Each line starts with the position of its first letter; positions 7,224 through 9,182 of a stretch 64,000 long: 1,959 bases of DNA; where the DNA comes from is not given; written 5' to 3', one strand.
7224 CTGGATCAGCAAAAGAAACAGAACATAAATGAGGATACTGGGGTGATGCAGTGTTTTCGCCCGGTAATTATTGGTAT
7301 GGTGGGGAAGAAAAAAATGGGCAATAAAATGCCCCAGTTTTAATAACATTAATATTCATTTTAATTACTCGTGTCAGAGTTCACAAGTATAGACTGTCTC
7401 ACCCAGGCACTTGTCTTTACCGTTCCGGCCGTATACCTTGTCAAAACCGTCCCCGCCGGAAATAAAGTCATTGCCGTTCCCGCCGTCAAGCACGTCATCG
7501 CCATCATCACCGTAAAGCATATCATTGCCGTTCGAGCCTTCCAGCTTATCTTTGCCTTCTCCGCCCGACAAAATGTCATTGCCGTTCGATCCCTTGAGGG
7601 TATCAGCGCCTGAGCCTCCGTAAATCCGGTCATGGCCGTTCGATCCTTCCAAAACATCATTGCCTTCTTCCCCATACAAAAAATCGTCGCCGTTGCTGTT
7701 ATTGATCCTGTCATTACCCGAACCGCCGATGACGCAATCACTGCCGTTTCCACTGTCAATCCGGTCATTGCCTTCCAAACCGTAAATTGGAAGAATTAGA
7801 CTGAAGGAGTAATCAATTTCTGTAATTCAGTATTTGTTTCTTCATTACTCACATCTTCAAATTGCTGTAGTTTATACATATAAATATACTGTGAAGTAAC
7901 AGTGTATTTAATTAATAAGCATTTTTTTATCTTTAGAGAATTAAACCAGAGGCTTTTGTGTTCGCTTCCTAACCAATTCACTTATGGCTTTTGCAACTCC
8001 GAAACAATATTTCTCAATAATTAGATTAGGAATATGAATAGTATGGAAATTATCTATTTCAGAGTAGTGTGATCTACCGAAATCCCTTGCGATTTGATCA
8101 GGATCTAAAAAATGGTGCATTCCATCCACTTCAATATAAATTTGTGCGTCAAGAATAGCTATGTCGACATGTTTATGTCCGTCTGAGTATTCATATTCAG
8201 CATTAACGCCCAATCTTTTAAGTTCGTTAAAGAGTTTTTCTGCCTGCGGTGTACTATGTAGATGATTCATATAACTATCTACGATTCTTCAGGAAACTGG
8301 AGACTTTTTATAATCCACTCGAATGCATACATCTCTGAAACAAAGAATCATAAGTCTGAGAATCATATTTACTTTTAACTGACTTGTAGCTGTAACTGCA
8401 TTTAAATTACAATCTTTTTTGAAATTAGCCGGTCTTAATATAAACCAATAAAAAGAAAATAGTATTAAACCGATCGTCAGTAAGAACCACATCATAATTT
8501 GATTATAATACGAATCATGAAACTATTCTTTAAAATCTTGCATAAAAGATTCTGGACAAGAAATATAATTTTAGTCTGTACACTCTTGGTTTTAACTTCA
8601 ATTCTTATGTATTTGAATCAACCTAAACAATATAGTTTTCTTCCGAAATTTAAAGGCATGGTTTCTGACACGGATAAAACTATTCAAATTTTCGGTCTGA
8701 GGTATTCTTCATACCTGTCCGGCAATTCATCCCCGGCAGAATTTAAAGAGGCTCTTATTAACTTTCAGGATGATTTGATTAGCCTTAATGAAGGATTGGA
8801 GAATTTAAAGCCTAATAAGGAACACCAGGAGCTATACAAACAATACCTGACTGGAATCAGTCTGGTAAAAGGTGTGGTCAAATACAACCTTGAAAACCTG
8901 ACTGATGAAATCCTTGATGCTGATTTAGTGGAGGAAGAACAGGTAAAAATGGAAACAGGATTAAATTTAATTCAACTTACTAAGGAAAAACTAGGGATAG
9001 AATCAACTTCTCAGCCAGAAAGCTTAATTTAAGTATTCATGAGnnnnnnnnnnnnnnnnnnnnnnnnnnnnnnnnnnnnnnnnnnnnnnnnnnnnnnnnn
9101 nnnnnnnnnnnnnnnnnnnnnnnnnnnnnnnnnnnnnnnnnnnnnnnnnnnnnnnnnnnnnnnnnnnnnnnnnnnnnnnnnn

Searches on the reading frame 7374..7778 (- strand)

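Call 49: search_protein_families(library=pfam, proteins=[window:7374-7778:-], max_evalue=0.01)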
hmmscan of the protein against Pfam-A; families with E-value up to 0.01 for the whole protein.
window:7374-7778:- (134 aa): 1 family
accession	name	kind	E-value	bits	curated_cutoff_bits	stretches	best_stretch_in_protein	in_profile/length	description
PF00353.25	HemolysinCabind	-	1.5e-44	149.9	23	6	28-61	3-36/36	RTX calcium-binding nonapeptide repeat (4 copies)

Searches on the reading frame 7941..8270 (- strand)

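Call 6: search_protein_families(library=pfam, proteins=[window:7941-8270:-], max_evalue=0.01)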
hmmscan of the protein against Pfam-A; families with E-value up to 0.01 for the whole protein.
window:7941-8270:- (109 aa): 1 family
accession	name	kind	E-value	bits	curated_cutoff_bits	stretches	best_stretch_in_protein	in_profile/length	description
PF18741.7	MTES_1575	-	0.0013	19.2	38.2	1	11-69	3-65/96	REase_MTES_1575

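Call 50: search_protein_families(library=phrogs, proteins=[window:7941-8270:-], max_evalue=0.01)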
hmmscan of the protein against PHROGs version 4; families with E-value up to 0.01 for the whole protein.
window:7941-8270:- (109 aa): 3 families
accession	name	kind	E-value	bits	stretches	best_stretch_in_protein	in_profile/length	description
phrog_9529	-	unknown function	0.00012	22.8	1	16-105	107-199/247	-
phrog_559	-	DNA, RNA and nucleotide metabolism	0.00026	20.9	1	17-84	317-399/607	HNH endonuclease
phrog_3341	-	other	0.0041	17.6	1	4-58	204-258/267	esterase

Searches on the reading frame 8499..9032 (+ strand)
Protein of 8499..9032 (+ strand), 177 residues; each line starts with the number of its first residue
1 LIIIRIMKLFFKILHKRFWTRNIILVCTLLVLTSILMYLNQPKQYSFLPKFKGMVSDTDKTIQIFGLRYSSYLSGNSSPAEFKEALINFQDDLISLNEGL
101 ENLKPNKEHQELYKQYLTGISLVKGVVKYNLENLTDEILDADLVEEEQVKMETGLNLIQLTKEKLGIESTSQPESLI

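Call 6: search_protein_families(library=pfam, proteins=[window:8499-9032:+], max_evalue=0.01)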
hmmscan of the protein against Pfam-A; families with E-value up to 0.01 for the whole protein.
window:8499-9032:+ (177 aa): 0 families

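Call 50: search_protein_families(library=phrogs, proteins=[window:8499-9032:+], max_evalue=0.01)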
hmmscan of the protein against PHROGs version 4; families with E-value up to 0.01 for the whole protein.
window:8499-9032:+ (177 aa): 0 families

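Call 79: search_protein_families(library=ncbifam, proteins=[window:8499-9029:+], max_evalue=0.001)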
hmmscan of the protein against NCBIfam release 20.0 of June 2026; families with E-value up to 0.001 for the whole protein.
window:8499-9029:+ (177 aa): 0 families

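Call 83: predict_structure(protein=window:8499-9029:+)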
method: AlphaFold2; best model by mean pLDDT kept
length: 177 residues; sequences in the alignment: 1
mean_pLDDT: 77.5   pTM: 0.57
mean pLDDT of the five models: 77.5, 72.5, 55.3, 48.6, 45.5
residues with pLDDT >= 90: 11; 70-90: 133; 50-70: 22; < 50: 11
segments of 3 or more residues with pLDDT < 50: 41-44, 171-177
pLDDT, mean of each block of 10 residues (from residue 1): 89 81 89 78 62 82 74 74 81 84 82 88 83 64 71 85 77 38
secondary structure, 60 per line:
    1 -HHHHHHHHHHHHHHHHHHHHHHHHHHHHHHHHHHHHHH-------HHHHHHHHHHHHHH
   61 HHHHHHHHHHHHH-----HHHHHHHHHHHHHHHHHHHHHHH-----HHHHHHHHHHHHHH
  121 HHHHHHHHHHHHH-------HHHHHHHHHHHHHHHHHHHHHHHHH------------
elements in order: H2-39 H47-73 H79-101 H107-133 H141-165
